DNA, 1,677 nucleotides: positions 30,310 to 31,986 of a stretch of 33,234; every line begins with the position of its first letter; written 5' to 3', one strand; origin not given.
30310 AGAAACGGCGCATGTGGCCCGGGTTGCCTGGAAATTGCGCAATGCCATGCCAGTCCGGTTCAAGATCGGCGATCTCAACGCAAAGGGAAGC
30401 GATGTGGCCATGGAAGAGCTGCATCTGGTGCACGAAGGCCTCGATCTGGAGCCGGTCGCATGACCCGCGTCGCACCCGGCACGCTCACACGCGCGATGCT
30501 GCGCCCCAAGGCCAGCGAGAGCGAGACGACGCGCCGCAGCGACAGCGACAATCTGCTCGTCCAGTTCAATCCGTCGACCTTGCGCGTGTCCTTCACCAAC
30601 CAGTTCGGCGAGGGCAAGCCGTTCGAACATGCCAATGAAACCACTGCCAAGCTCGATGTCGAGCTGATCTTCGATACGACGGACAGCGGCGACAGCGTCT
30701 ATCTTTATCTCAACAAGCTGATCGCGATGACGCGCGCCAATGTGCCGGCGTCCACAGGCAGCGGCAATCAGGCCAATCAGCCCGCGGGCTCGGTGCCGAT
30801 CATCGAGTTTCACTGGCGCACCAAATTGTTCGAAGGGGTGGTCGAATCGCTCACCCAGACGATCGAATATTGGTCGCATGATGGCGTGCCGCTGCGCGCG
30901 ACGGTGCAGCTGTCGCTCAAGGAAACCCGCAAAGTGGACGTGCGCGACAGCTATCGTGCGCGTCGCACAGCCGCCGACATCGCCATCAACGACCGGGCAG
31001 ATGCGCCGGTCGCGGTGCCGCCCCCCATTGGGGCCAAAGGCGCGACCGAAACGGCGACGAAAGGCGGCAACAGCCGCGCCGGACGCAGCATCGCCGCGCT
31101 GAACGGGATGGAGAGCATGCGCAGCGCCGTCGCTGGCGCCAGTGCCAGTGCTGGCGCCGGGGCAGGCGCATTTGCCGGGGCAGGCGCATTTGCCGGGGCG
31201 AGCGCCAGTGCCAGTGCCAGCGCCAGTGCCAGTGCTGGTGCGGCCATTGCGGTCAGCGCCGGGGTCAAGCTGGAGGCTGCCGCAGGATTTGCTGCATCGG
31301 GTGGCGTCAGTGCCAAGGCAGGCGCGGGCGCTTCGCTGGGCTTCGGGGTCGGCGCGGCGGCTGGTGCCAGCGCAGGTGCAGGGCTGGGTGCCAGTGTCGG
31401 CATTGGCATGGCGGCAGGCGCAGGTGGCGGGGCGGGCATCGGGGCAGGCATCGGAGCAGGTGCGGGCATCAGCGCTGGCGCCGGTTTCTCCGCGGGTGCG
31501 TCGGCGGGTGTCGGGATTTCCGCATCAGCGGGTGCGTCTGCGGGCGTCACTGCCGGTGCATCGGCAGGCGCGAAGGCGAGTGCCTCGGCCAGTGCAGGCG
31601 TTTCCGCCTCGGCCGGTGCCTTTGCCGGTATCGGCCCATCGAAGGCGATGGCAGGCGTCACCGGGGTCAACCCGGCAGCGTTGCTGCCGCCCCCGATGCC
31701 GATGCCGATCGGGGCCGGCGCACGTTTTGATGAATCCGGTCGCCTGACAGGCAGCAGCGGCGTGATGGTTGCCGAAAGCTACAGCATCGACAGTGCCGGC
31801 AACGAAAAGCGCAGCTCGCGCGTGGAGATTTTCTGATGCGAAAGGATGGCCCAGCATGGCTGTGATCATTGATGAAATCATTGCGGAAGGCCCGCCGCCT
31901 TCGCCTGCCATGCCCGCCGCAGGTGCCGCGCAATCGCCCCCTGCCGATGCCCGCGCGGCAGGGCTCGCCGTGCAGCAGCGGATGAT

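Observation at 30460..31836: Tube-initiator-like protein carrying ~170 aa of Ala/Gly/Ser low-complexity sequence where relatives carry a LysM domain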

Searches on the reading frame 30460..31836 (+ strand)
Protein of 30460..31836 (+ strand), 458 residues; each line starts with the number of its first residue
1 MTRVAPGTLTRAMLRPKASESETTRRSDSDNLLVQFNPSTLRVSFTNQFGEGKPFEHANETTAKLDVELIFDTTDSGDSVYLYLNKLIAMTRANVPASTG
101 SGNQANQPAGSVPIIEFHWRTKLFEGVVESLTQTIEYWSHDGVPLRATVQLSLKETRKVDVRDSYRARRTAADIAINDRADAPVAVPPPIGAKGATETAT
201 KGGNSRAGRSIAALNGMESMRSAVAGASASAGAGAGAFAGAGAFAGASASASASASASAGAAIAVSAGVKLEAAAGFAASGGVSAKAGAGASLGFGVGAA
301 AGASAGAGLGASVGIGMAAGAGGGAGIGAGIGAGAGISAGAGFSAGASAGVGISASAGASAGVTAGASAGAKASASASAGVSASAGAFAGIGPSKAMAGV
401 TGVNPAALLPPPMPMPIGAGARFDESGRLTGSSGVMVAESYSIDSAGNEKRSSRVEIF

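Call 3: search_protein_families(library=pfam, proteins=[window:30460-31836:+], max_evalue=0.01)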
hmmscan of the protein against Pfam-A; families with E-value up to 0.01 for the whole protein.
window:30460-31836:+ (458 aa): 1 family
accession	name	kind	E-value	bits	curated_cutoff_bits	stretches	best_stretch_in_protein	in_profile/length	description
PF19266.4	CIS_tube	-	1.3e-13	51.4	27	1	20-159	11-153/158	Contractile injection system tube protein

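Call 4: search_protein_families(library=ncbifam, proteins=[window:30460-31836:+], max_evalue=0.01)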
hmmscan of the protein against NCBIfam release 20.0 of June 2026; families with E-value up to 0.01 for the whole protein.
window:30460-31836:+ (458 aa): 1 family
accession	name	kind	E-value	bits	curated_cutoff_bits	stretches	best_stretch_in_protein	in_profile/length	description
NF033849.1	ser_rich_anae_1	subfamily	3.6e-07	27.9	650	1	200-390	322-515/1163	serine-rich protein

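Call 5: find_encoding_contigs(protein=window:30460-31836:+, flank=10000, max_places=6)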
Protein window:30460-31836:+ (458 aa): no gene with exactly this product is on record in the collection.

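Call 6: find_homologous_proteins(query=window:30460-31833:+)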
Query window:30460-31833:+ (458 aa): 1548 proteins with E <= 0.001 among 8000 candidates; the best 120 are listed.
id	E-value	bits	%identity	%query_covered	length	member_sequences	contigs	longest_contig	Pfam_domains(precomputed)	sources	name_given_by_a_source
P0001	7.1e-138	478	64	95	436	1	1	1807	PF19266.5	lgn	-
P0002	6.0e-129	449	52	15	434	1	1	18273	PF19266.5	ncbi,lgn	-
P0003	2.0e-127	444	57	22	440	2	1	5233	PF19266.5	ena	-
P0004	4.2e-124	433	52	13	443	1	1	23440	PF19266.5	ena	-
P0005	1.5e-122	428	58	97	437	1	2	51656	PF19266.5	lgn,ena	-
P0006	2.1e-121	424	57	26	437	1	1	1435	PF19266.5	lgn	-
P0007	1.6e-119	418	57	57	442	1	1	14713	PF19266.5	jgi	jgi:Contractile injection system tube protein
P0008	9.0e-117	409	64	46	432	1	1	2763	PF19266.5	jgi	jgi:hypothetical protein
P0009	1.9e-116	408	52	97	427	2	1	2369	PF19266.5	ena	-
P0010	5.3e-110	386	53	91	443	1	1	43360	PF19266.5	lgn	-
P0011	9.3e-110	386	52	12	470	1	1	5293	PF19266.5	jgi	jgi:hypothetical protein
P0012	2.3e-109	384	51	98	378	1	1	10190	PF19266.5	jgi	jgi:Contractile injection system tube protein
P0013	8.0e-101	356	59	12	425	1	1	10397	PF19266.5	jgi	jgi:hypothetical protein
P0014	4.4e-99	350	52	12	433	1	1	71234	PF19266.5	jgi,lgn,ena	-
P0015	2.8e-98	348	53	58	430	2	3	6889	PF19266.5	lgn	-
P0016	1.3e-97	345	55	12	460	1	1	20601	PF19266.5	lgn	-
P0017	6.7e-97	343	58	23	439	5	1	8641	PF19266.5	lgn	-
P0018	1.4e-93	332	48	63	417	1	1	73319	PF19266.5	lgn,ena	-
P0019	7.7e-93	330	50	12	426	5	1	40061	PF19266.5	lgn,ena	-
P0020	8.2e-92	326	58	16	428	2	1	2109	PF19266.5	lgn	-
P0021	8.9e-90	320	54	12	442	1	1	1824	PF19266.5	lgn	-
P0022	3.2e-84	301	46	90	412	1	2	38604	PF19266.5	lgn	-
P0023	1.2e-74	270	44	70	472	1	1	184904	PF19266.5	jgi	jgi:hypothetical protein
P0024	3.9e-72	262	41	60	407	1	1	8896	PF19266.5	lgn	-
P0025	7.5e-70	254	45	62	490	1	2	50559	PF19266.5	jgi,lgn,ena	-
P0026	9.7e-69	250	42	58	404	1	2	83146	PF19266.5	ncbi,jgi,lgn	jgi:hypothetical protein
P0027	9.3e-68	247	40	89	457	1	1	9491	PF19266.5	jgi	jgi:hypothetical protein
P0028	2.6e-67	246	48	16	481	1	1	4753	PF19266.5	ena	-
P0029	3.7e-67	245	38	66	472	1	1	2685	PF19266.5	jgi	jgi:hypothetical protein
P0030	4.9e-67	245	42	91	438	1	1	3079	PF19266.5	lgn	-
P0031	1.0e-66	244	43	89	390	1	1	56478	PF19266.5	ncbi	-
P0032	1.3e-66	243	41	91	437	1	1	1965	PF19266.5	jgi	jgi:contractile injection system tube protein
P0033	3.2e-66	242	44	62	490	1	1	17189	PF19266.5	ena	-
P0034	5.4e-66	241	44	64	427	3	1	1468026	PF19266.5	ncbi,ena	-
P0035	7.7e-66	241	46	83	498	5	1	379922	PF19266.5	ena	-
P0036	8.0e-66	241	45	58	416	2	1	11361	PF19266.5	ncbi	-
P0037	1.5e-65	240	38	64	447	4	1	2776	PF19266.5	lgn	-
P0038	1.5e-65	240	59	14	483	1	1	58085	PF19266.5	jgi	jgi:hypothetical protein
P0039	4.9e-65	238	45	56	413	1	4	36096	PF19266.5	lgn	-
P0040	5.9e-65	238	44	88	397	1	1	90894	PF19266.5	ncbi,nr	ncbi:MAG TPA: hypothetical protein VFP12_04910 [Allosphingosinicella sp.]|nr:hypothetical protein [A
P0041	1.4e-64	237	43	27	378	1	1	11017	PF19266.5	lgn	-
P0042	2.0e-64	236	42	63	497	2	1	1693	PF19266.5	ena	-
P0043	3.9e-64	235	34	87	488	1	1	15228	PF19266.5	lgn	-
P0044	7.1e-64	234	41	90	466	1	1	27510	PF19266.5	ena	-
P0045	1.1e-63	234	37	89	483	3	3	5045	PF19266.5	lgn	-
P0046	1.3e-63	233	49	13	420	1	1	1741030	PF19266.5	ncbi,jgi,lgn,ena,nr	ncbi:MAG TPA: hypothetical protein VFQ67_07355 [Allosphingosinicella sp.]|jgi:hypothetical protein|n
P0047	1.8e-63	233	41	65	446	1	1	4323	PF19266.5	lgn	-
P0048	4.8e-63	232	48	13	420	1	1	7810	PF19266.5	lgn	-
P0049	5.6e-63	231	41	68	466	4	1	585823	PF19266.5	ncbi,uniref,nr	ncbi:hypothetical protein MZO42_16270 [Sphingomonas psychrotolerans]|uniref:Contractile injection sy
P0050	1.4e-62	230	36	90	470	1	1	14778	PF19266.5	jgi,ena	-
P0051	1.9e-62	230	39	67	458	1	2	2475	PF19266.5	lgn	-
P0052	1.9e-62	230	39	61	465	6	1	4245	PF19266.5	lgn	-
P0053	2.1e-62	230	39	90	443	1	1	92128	PF19266.5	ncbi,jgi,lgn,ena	ncbi:MAG TPA: hypothetical protein VF574_04485 [Allosphingosinicella sp.]|jgi:hypothetical protein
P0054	2.3e-62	229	46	47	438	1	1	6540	PF19266.5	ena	-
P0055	4.6e-62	228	43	61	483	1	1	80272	PF19266.5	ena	-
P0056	5.0e-62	228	41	61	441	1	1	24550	PF19266.5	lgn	-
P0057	7.6e-62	228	43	90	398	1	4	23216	PF19266.5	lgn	-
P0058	1.1e-61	227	41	90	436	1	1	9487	PF19266.5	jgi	jgi:hypothetical protein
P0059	1.4e-61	227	40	86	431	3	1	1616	PF19266.5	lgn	-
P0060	4.2e-61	225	46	47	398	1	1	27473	PF19266.5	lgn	-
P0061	4.4e-61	225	44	82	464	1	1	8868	PF19266.5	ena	-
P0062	1.1e-60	224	37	61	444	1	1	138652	PF19266.5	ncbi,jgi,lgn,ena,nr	ncbi:MAG: hypothetical protein JO013_10180 [Alphaproteobacteria bacterium]|nr:hypothetical protein [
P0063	1.8e-60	223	41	68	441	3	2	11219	PF19266.5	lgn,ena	-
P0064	4.4e-60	222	43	88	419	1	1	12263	PF19266.5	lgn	-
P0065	4.9e-60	222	44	62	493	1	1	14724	PF19266.5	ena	-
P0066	6.7e-60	221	41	89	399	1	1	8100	PF19266.5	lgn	-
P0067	8.3e-60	221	41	90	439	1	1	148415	PF19266.5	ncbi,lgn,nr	ncbi:MAG TPA: hypothetical protein VFW19_04605 [Allosphingosinicella sp.]|nr:hypothetical protein [A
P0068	6.7e-59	218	43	59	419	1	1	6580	PF19266.5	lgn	-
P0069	6.4e-58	215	43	60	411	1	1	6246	PF19266.5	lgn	-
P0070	2.7e-57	213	37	64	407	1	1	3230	PF19266.5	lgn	-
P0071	1.9e-56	210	40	91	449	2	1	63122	PF19266.5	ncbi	ncbi:MAG: hypothetical protein AAF583_00590 [Pseudomonadota bacterium]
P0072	3.7e-56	209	59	11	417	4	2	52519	PF19266.5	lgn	-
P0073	2.7e-55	206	38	63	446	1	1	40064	PF19266.5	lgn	-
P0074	5.5e-55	205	38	63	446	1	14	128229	PF19266.5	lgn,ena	-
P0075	2.0e-54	203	71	9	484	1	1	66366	PF19266.5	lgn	-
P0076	4.7e-54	202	39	64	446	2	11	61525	PF19266.5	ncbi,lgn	-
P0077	5.8e-54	202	38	63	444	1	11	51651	PF19266.5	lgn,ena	-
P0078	1.2e-53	201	-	-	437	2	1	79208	PF19266.5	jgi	jgi:hypothetical protein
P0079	1.4e-53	201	39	63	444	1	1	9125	PF19266.5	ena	-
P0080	1.6e-53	200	38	63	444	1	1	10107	PF19266.5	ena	-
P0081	2.9e-53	199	72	8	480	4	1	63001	PF19266.5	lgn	-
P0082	5.0e-52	195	71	9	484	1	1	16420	PF19266.5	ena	-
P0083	2.2e-51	193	36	90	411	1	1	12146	PF19266.5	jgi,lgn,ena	jgi:hypothetical protein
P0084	2.5e-51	193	40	62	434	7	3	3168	PF19266.5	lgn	-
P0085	3.4e-51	193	59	11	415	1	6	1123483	PF19266.5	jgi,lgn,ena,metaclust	metaclust:\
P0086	4.1e-49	186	37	62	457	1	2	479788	PF19266.5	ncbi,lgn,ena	ncbi:MAG: hypothetical protein V3V15_01270 [Sphingorhabdus sp.]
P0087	8.4e-49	185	54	30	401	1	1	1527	PF19266.5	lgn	-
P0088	1.6e-48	184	57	11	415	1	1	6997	PF19266.5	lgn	-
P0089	2.4e-48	183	37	89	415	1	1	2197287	PF19266.5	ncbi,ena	-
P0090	1.1e-47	181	31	55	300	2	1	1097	PF19266.5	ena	-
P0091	1.3e-47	181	36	58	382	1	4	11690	PF19266.5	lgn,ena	-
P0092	6.1e-47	179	38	87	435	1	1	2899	PF19266.5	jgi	jgi:hypothetical protein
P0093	1.1e-46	178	34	86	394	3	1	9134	PF19266.5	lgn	-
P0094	6.1e-46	175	37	88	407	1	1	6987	PF19266.5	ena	-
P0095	8.7e-46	175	29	88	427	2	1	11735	PF19266.5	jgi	jgi:Contractile injection system tube protein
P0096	1.2e-45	174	51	13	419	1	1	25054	PF19266.5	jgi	-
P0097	1.4e-45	174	34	88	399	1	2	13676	PF19266.5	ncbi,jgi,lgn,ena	-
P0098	2.3e-45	173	36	100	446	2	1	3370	PF19266.5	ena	-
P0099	6.3e-45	172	33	43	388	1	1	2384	PF19266.5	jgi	jgi:contractile injection system tube protein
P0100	7.4e-45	172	49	12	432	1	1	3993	PF19266.5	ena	-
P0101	9.1e-45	171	38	57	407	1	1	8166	PF19266.5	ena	-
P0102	1.5e-44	171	38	23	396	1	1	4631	PF19266.5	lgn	-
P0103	3.3e-44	170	32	45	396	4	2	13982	PF19266.5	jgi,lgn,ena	-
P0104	1.0e-42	165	36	87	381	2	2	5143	PF19266.5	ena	-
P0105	1.2e-42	165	37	87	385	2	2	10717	PF19266.5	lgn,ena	-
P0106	1.4e-42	164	39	48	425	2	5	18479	PF19266.5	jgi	jgi:hypothetical protein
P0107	2.9e-42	163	39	21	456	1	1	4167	PF19266.5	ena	-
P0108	3.4e-42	163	38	59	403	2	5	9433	PF19266.5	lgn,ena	-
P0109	6.0e-42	162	38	88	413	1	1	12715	PF19266.5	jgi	jgi:hypothetical protein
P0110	8.9e-42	162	39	42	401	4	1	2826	PF19266.5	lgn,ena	-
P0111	9.9e-42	161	34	57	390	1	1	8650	PF19266.5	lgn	-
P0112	1.2e-41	161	33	88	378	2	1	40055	PF19266.5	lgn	-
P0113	3.8e-41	160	32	57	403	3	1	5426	PF19266.5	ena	-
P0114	1.3e-40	158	36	66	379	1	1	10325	PF19266.5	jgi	jgi:hypothetical protein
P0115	1.3e-40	158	38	86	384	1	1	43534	PF19266.5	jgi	jgi:hypothetical protein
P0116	1.5e-40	158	33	86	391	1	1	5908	PF19266.5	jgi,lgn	jgi:hypothetical protein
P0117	2.0e-40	157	37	28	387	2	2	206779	PF19266.5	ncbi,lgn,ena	-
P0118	3.2e-40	156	52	12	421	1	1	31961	PF19266.5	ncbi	-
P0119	8.2e-40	155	36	68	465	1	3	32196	PF19266.5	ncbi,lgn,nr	ncbi:MAG: hypothetical protein K8L91_09175 [Anaerolineae bacterium]|nr:hypothetical protein [Anaerol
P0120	9.2e-40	155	38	79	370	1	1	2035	PF19266.5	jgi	jgi:hypothetical protein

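Call 10: find_encoding_contigs(protein=P0005, flank=10000, max_places=2)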
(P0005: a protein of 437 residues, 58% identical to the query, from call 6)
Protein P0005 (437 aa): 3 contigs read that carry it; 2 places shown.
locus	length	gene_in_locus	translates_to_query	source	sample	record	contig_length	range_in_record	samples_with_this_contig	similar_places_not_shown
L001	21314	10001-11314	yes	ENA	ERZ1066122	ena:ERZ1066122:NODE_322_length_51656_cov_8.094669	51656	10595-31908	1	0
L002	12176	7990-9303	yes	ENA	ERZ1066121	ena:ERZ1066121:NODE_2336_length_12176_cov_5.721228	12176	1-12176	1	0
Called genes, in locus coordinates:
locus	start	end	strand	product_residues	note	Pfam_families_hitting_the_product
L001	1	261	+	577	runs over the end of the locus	PF07695:7TMR-DISM_7TM, PF00990:GGDEF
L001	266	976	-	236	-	-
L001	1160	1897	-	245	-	PF01027:Bax1-I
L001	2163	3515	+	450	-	PF00158:Sigma54_activat, PF14532:Sigma54_activ_2, PF07728:AAA_5 (faint), PF25601:AAA_lid_14, PF02954:HTH_8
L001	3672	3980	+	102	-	PF11950:DUF3467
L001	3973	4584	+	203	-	PF14065:Pvc16_N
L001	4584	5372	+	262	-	-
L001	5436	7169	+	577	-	PF04984:Phage_sheath_1, PF17482:Phage_sheath_1C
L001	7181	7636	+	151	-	PF06841:Phage_T4_gp19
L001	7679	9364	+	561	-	-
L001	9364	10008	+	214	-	PF06841:Phage_T4_gp19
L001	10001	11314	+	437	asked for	PF19266:CIS_tube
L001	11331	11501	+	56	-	-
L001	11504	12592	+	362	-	PF05954:Phage_GPD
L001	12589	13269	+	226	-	PF04717:Phage_base_V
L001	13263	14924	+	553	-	-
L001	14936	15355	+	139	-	PF04965:GPW_gp25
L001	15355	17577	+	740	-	-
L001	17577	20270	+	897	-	-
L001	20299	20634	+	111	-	-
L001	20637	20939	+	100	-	-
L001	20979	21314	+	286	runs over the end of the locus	-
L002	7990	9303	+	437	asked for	PF19266:CIS_tube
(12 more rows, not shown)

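Call 11: find_encoding_contigs(protein=P0049, flank=10000, max_places=2)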
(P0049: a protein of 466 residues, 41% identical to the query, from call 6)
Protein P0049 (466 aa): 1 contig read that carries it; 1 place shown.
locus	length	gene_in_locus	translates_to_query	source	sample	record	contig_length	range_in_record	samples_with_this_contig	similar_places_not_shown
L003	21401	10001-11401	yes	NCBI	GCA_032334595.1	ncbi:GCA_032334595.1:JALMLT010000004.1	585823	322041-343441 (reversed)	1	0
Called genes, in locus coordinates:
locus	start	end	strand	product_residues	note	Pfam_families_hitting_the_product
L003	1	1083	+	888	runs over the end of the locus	PF02702:KdpD, PF13493:DUF4118, PF13492:GAF_3, PF00512:HisKA, PF02518:HATPase_c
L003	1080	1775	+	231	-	PF00072:Response_reg, PF00486:Trans_reg_C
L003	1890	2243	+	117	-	-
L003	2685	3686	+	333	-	PF01078:Mg_chelatase (faint), PF00158:Sigma54_activat, PF14532:Sigma54_activ_2, PF25601:AAA_lid_14, PF02954:HTH_8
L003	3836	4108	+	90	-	PF11950:DUF3467 (weak)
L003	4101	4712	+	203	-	PF14065:Pvc16_N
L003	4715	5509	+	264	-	-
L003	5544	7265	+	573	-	PF04984:Phage_sheath_1, PF17482:Phage_sheath_1C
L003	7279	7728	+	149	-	PF06841:Phage_T4_gp19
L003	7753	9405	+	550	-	-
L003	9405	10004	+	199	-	PF06841:Phage_T4_gp19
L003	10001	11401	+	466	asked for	PF19266:CIS_tube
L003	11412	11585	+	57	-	-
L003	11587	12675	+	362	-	PF05954:Phage_GPD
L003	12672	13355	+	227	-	PF04717:Phage_base_V, PF20093:DUF6484 (weak)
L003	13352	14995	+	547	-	-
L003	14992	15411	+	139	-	PF04965:GPW_gp25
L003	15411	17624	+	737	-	-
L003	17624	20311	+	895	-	-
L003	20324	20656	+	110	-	-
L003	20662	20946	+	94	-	-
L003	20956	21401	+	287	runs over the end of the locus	-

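Call 18: search_solved_structures(query=window:30460-31833:+, max_evalue=10, show_alignments=3)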
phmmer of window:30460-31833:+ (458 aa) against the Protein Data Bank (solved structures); distinct sequences matched with E-value up to 10: 9.
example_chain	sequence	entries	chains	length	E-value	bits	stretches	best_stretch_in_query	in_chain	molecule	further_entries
6rao_G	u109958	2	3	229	0.00035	22.9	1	31-184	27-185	Afp7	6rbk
5vj4_A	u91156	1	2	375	0.0031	19.8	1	285-360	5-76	Uncharacterized protein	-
6j0n_b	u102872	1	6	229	0.039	16.2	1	31-227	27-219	Pvc7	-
9rce_H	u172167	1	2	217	0.26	13.5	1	61-155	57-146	Peptidoglycan-binding protein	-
8kea_P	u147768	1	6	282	0.41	12.8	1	68-160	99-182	tube initiator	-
3h1n_A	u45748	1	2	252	2.4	10.3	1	135-199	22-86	Probable glutathione S-transferase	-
7xwm_A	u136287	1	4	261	8.4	8.5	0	326-377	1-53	Short-chain dehydrogenase/reductase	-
7xwh_A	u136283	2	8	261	8.4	8.5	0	326-377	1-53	Short-chain dehydrogenase/reductase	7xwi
7xwl_A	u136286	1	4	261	8.4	8.5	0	326-377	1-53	Short-chain dehydrogenase/reductase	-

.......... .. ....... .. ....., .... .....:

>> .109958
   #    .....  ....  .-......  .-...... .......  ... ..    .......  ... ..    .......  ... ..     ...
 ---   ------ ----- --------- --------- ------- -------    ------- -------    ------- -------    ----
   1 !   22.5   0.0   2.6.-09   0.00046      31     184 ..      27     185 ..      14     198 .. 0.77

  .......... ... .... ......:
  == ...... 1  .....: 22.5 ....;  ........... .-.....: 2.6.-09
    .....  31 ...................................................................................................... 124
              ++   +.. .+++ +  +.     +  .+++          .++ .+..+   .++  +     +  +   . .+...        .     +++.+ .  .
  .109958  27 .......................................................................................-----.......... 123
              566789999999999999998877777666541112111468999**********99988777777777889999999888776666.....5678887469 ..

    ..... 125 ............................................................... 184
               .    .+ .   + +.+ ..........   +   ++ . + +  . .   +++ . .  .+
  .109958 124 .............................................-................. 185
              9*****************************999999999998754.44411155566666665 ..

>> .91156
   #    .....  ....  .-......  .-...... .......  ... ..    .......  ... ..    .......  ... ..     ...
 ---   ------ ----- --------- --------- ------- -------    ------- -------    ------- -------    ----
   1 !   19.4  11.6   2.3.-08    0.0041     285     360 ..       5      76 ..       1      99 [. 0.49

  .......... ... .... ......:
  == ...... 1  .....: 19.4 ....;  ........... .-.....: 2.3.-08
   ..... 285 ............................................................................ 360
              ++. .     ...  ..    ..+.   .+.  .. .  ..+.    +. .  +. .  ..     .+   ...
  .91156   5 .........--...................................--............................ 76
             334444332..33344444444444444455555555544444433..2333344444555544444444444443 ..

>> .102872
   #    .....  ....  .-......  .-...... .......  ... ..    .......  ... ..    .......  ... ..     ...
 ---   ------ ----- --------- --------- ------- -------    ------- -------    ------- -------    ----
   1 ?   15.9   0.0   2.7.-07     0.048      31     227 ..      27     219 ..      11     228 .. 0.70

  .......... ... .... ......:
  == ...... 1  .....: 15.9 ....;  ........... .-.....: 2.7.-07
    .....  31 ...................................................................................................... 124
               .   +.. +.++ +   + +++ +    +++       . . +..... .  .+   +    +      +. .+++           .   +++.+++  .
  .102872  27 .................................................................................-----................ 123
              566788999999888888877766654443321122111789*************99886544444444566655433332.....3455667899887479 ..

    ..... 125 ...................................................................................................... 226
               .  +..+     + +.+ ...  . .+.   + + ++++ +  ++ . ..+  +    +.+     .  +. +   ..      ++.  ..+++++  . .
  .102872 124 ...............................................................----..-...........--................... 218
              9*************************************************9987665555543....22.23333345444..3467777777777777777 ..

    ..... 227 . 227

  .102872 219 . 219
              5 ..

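Call 20: search_protein_families(library=pfam, proteins=[L001:3672-3980:+, L001:4584-5372:+, L001:7679-9364:+, L001:11331-11501:+, L001:13263-14924:+, L001:15355-17577:+, L001:17577-20270:+, L001:20299-20634:+, L001:20637-20939:+, L001:20979-21314:+], max_evalue=1)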
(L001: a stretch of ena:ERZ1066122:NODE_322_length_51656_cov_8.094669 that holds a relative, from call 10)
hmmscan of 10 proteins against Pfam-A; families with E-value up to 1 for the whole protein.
L001:3672-3980:+ (102 aa): 1 family
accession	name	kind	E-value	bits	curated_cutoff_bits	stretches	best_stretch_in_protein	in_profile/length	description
PF11950.13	DUF3467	-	4.1e-08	33.6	25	1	15-84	20-90/92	Protein of unknown function (DUF3467)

L001:4584-5372:+ (262 aa): 1 family
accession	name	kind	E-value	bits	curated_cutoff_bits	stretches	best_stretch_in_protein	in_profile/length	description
PF17785.7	PUA_3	-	0.043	14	22.6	1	138-164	24-50/64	PUA-like domain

L001:7679-9364:+ (561 aa): 1 family
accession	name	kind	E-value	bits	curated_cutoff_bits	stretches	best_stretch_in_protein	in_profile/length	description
PF17482.7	Phage_sheath_1C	-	0.018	15.5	26.9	1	451-547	11-102/104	Phage tail sheath C-terminal domain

L001:11331-11501:+ (56 aa): 1 family
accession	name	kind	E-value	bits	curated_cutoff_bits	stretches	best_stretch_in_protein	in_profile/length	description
PF20250.3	FapA_N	-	0.0038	17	27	1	5-53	48-93/178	Flagellar Assembly Protein A N-terminal region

L001:13263-14924:+ (553 aa): 0 families

L001:15355-17577:+ (740 aa): 1 family
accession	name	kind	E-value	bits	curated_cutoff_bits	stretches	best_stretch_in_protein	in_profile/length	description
PF04865.19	Baseplate_J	-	4.8e-15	56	21.1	1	435-620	62-234/255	Baseplate J-like protein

L001:17577-20270:+ (897 aa): 1 family
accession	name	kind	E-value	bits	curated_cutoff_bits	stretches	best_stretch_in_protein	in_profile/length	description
PF09684.15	Tail_P2_I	-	0.00022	21.5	20.6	1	563-622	30-87/139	Phage tail protein (Tail_P2_I)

L001:20299-20634:+ (111 aa): 1 family
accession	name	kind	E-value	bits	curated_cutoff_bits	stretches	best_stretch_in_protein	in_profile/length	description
PF22352.2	K319L-like_PKD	-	0.077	13.4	27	0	25-55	55-84/84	K319L-like, PKD domain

L001:20637-20939:+ (100 aa): 4 families
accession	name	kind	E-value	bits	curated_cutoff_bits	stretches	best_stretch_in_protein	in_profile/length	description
PF22352.2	K319L-like_PKD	-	0.039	14.4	27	1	21-51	55-84/84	K319L-like, PKD domain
PF24518.1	Ig_CD22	-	0.12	13.2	27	1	17-52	86-121/121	B-cell receptor CD22-like, first Ig-like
PF19077.6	Big_13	-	0.18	12.7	27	1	17-51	66-100/102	Bacterial Ig-like domain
PF16389.11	DUF4998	-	0.34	10.9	29.1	1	5-51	64-109/199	Domain of unknown function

L001:20979-21314:+ (112 aa): 0 families
